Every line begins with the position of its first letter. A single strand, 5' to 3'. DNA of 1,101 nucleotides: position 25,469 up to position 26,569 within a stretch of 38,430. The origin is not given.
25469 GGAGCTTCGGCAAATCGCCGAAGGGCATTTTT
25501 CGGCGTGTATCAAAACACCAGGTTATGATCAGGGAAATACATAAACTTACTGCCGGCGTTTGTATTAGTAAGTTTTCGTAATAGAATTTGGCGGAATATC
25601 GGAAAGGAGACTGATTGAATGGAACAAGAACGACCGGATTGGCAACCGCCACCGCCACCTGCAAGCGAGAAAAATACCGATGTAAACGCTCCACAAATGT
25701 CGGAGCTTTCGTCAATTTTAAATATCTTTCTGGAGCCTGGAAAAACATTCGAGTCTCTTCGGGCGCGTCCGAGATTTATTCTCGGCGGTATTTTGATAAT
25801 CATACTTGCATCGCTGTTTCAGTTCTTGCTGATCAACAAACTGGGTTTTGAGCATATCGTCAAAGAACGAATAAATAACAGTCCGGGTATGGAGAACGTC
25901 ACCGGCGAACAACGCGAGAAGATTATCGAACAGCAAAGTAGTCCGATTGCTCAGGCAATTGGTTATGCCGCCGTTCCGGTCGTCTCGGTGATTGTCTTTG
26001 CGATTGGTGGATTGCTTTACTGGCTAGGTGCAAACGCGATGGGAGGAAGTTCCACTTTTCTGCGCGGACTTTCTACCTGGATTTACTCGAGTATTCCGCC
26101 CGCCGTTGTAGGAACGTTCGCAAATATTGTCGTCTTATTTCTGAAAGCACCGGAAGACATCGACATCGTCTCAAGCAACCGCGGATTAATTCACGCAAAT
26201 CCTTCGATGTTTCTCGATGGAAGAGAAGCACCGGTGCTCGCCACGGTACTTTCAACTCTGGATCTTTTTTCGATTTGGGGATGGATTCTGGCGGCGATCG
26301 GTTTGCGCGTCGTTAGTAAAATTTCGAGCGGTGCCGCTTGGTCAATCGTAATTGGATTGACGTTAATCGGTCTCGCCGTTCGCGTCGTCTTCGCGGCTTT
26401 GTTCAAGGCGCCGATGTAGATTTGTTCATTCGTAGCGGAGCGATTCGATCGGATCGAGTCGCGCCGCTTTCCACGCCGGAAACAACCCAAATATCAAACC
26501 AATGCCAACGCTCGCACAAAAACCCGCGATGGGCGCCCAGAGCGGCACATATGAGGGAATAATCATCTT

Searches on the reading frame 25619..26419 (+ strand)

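Call 68: search_protein_families(library=pfam, proteins=[window:25619-26419:+], max_evalue=0.00001)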
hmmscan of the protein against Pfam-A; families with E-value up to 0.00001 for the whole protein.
window:25619-26419:+ (266 aa): 1 family
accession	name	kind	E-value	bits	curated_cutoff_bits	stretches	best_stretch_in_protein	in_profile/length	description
PF04893.22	Yip1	-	4.4e-17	62.9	28.6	1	35-254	2-169/173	Yip1 domain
